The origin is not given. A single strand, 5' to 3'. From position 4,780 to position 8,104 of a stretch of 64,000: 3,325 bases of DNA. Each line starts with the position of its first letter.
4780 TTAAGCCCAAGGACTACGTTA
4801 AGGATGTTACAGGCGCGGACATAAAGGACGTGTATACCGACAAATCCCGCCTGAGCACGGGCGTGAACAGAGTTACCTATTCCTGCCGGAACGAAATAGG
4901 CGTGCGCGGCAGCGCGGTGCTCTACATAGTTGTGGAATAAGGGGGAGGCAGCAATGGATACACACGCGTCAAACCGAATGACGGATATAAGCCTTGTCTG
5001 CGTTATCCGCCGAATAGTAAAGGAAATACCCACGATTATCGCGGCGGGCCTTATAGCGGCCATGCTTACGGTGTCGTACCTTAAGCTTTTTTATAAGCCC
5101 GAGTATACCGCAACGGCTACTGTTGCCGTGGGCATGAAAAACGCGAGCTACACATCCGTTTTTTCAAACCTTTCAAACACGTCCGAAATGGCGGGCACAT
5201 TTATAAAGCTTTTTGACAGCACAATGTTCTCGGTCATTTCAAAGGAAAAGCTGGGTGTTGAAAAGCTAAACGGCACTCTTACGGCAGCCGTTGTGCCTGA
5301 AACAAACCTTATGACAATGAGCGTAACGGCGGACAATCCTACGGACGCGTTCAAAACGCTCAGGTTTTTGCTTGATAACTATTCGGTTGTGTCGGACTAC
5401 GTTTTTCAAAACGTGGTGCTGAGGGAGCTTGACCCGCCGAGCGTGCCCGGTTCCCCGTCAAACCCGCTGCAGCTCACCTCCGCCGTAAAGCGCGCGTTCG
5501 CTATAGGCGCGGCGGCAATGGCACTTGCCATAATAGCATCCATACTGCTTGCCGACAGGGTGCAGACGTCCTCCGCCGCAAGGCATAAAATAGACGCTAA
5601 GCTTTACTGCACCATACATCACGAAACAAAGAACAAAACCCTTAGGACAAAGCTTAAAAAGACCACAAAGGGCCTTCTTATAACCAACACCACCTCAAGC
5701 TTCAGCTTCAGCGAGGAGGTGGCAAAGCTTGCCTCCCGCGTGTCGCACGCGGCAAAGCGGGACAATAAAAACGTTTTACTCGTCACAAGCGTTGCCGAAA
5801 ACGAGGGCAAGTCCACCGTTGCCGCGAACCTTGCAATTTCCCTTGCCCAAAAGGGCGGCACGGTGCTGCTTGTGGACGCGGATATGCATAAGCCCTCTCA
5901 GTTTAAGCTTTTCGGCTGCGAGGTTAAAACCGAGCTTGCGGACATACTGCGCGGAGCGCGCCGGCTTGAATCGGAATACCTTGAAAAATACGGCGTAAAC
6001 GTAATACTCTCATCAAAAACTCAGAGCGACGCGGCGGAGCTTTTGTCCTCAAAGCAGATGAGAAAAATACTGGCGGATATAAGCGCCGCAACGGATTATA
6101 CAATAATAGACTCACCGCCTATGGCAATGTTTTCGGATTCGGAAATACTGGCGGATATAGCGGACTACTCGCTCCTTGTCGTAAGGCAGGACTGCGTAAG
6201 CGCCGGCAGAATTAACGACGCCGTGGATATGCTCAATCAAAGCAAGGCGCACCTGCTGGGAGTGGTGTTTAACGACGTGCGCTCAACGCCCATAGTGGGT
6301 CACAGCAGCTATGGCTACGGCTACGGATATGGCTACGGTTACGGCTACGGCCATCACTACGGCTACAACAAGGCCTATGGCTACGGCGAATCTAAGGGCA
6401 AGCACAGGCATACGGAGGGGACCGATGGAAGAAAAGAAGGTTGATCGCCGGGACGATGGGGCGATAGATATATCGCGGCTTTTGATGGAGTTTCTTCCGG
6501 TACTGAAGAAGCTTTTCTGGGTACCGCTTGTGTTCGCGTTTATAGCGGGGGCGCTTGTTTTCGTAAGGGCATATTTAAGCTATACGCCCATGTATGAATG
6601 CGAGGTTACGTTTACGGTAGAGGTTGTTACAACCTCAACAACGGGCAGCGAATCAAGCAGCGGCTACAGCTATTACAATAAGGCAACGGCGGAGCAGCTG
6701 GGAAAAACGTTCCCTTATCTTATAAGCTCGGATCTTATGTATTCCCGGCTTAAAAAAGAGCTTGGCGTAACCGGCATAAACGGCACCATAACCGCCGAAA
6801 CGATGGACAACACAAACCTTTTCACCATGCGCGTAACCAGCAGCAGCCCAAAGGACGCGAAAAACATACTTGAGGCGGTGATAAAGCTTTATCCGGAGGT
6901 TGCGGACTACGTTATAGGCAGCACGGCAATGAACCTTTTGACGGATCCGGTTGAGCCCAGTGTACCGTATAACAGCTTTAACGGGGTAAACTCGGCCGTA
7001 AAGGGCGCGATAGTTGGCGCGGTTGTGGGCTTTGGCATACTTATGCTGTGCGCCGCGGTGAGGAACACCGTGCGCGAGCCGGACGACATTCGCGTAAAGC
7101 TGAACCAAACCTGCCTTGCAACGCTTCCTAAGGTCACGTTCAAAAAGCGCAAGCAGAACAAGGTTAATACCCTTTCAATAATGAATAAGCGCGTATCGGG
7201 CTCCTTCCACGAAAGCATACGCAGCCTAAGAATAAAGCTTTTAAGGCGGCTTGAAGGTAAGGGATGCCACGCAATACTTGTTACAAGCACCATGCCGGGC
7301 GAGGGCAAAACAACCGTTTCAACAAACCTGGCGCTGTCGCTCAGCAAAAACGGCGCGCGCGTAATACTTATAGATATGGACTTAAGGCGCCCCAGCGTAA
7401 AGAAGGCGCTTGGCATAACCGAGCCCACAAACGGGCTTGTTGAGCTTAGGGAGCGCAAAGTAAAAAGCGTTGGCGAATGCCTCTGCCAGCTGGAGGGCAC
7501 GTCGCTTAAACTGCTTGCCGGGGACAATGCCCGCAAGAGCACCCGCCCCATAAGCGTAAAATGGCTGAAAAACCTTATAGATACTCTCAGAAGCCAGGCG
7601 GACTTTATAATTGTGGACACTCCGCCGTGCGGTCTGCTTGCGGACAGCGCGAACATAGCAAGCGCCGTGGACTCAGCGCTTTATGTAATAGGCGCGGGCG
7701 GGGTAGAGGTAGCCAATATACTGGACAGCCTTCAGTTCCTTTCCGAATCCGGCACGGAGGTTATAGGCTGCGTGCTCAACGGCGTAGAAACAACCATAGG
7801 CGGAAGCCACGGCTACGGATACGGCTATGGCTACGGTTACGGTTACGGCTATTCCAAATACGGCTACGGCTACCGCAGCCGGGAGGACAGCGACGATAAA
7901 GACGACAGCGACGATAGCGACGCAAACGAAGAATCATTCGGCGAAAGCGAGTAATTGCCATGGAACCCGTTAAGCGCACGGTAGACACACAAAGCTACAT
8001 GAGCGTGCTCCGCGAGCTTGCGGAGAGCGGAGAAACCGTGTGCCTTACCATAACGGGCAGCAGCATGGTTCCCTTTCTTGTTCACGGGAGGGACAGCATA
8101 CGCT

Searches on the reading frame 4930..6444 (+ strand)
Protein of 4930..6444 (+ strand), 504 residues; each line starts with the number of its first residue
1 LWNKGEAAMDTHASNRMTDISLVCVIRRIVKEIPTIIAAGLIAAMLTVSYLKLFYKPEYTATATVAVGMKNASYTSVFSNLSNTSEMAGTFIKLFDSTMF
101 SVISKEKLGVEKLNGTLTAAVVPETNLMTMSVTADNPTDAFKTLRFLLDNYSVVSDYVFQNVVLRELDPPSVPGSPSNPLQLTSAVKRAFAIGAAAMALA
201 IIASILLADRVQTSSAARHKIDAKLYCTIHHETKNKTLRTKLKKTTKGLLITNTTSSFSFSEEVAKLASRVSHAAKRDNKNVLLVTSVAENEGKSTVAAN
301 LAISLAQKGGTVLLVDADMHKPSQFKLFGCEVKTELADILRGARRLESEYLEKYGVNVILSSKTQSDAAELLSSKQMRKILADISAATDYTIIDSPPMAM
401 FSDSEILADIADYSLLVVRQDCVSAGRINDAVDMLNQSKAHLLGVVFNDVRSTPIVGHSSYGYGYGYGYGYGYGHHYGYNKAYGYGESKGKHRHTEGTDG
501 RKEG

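Call 3: search_protein_families(library=pfam, proteins=[window:4930-6444:+], max_evalue=0.01)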
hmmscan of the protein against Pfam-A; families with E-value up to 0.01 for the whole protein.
window:4930-6444:+ (504 aa): 8 families
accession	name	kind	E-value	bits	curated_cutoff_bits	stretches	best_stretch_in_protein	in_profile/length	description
PF10609.15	ParA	-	8.1e-15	55.3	27.1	1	280-448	3-173/246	NUBPL iron-transfer P-loop NTPase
PF13614.12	AAA_31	-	1.4e-11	45.1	27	1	293-436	14-165/177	AAA domain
PF01656.29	CbiA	-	1.2e-10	41.9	25.4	1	284-453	2-86/125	CobQ/CobB/MinD/ParA nucleotide binding domain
PF02706.20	Wzz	-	2.3e-09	37.9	25.5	1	19-100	2-83/91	Chain length determinant protein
PF09140.17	MipZ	-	6.2e-05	22.9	20.7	1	292-397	12-109/262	ATPase MipZ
PF13500.12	AAA_26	-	0.00057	20.2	27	1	282-452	2-169/198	AAA domain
PF19842.5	YqeC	-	0.0057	17.3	27.6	0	237-327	15-108/145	YqeC protein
PF16575.11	CLP1_P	-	0.0073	16.6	26.6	0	291-321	4-34/188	mRNA cleavage and polyadenylation factor CLP1 P-loop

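Call 4: search_protein_families(library=ncbifam, proteins=[window:4930-6444:+], max_evalue=0.01)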
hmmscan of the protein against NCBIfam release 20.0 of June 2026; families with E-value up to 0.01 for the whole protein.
window:4930-6444:+ (504 aa): 21 families
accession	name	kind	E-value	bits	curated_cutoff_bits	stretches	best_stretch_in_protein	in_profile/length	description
TIGR03018.1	pepcterm_TyrKin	hypoth_equivalog_domain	8.2e-36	123.3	230.65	1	261-448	12-207/207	XrtA-associated tyrosine autokinase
TIGR01007.1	eps_fam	subfamily_domain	1.8e-35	122.4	108.05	1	276-467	13-203/204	polysaccharide biosynthesis tyrosine autokinase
NF007350.0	PRK09841.1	equivalog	5.2e-30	104.2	1248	1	256-473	507-722/726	tyrosine-protein kinase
NF008568.0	PRK11519.1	equivalog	1.5e-26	92.8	1068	1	239-469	486-715/720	tyrosine-protein kinase Wzc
TIGR01005.1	eps_transp_fam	subfamily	6.6e-25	87.4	411.7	1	259-477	525-743/754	exopolysaccharide transport protein family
TIGR03029.1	EpsG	equivalog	4.4e-21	75.2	313.8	1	277-449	100-274/274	chain length determinant protein tyrosine kinase EpsG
TIGR01969.1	minD_arch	subfamily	1.6e-13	50.4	201.75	1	287-452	7-172/251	cell division ATPase MinD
TIGR01968.1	minD_bact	equivalog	3.3e-13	49.6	212.9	1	281-439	2-162/261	septum site-determining protein MinD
NF041136.1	MrpORP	equivalog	5.5e-13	48.9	450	1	280-448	5-176/365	iron-sulfur cluster carrier protein MrpORP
NF008669.0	PRK11670.1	equivalog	8.3e-11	41.4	348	1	249-417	75-245/369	iron-sulfur cluster carrier protein ApbC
TIGR03371.1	cellulose_yhjQ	equivalog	4.4e-09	36.2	157.85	1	281-437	2-163/246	cellulose biosynthesis protein BcsQ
NF041546.1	ParA_partition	equivalog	4.8e-09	36.1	180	1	293-319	12-38/203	ParA family partition ATPase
TIGR01006.1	polys_exp_MPA1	subfamily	5.5e-07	29.2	296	1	17-216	5-208/226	CspC family polysaccharide chain length determinant protein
NF008079.0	PRK10818.1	equivalog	7.6e-06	25.4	508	1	282-432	4-156/270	septum site-determining protein MinD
NF047398.1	AAA_KGGVGR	domain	9e-05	22.9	90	1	293-329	15-51/190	KGGVGR-motif variant AAA ATPase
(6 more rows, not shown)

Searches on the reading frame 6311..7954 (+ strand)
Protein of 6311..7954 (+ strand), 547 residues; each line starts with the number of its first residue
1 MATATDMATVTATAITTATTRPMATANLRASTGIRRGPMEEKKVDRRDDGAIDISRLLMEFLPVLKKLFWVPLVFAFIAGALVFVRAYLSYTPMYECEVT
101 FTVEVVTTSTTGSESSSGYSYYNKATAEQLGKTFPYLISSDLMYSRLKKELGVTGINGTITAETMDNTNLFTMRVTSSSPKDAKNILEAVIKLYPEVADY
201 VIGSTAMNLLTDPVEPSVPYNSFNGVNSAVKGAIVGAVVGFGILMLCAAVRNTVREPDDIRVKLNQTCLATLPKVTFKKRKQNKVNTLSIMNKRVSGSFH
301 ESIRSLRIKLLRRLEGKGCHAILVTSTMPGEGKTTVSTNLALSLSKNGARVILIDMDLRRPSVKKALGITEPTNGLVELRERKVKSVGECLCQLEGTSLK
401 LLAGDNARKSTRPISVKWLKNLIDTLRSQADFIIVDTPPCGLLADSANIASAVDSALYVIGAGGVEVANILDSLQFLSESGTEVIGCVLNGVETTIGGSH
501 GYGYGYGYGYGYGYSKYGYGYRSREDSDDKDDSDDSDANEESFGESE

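Call 3: search_protein_families(library=pfam, proteins=[window:6311-7954:+], max_evalue=0.01)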
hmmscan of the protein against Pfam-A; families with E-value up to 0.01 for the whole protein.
window:6311-7954:+ (547 aa): 7 families
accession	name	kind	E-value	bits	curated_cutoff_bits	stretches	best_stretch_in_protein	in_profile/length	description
PF10609.15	ParA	-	2.2e-14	53.9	27.1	1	320-490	4-173/246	NUBPL iron-transfer P-loop NTPase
PF13614.12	AAA_31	-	1.4e-11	45.1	27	1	322-447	4-136/177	AAA domain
PF01656.29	CbiA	-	4.7e-09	36.7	25.4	1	322-427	1-54/125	CobQ/CobB/MinD/ParA nucleotide binding domain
PF09140.17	MipZ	-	2.6e-08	33.9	20.7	1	320-439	1-109/262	ATPase MipZ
PF00448.28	SRP54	-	0.0022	18.1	22.7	0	328-364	9-45/196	SRP54-type protein, GTPase domain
PF02374.21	ArsA_ATPase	-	0.0031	17.2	24.3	0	330-357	11-38/305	Anion-transporting ATPase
PF01268.25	FTHFS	-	0.0078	14.9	27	0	319-369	54-104/556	Formate--tetrahydrofolate ligase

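Call 4: search_protein_families(library=ncbifam, proteins=[window:6311-7954:+], max_evalue=0.01)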
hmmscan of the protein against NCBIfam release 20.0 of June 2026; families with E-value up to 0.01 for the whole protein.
window:6311-7954:+ (547 aa): 28 families (the best 25 are shown)
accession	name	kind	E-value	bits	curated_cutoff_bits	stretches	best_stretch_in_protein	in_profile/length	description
TIGR01007.1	eps_fam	subfamily_domain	1.2e-33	116.4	108.05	1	314-504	12-202/204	polysaccharide biosynthesis tyrosine autokinase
TIGR03018.1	pepcterm_TyrKin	hypoth_equivalog_domain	8.5e-29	100.4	230.65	1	297-490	9-207/207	XrtA-associated tyrosine autokinase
NF007350.0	PRK09841.1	equivalog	7.2e-25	87.2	1248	1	229-516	428-724/726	tyrosine-protein kinase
TIGR03029.1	EpsG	equivalog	9e-21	74.2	313.8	1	294-490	78-273/274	chain length determinant protein tyrosine kinase EpsG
NF008568.0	PRK11519.1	equivalog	1.3e-20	73.2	1068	1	276-510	484-715/720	tyrosine-protein kinase Wzc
TIGR01005.1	eps_transp_fam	subfamily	1.4e-20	73.1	411.7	1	296-519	523-742/754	exopolysaccharide transport protein family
TIGR01969.1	minD_arch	subfamily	3.6e-14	52.6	201.75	1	321-494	2-172/251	cell division ATPase MinD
NF041136.1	MrpORP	equivalog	6.8e-13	48.6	450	1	320-490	6-176/365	iron-sulfur cluster carrier protein MrpORP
TIGR01968.1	minD_bact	equivalog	7e-12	45.2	212.9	1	321-472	3-150/261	septum site-determining protein MinD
NF008669.0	PRK11670.1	equivalog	4.4e-11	42.3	348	1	293-440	81-226/369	iron-sulfur cluster carrier protein ApbC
TIGR01006.1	polys_exp_MPA1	subfamily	9.2e-10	38.3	296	1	52-275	8-224/226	CspC family polysaccharide chain length determinant protein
NF041546.1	ParA_partition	equivalog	3.9e-09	36.4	180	1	325-358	5-38/203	ParA family partition ATPase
TIGR03371.1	cellulose_yhjQ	equivalog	2e-07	30.7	157.85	1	320-477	2-161/246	cellulose biosynthesis protein BcsQ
TIGR03815.1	CpaE_hom_Actino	equivalog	1.4e-06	27.7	154.45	1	315-462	107-254/340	septum site-determining protein Ssd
TIGR03007.1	pepcterm_ChnLen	equivalog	2.2e-06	26.2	278.85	1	213-289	402-478/498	XrtA system polysaccharide chain length determinant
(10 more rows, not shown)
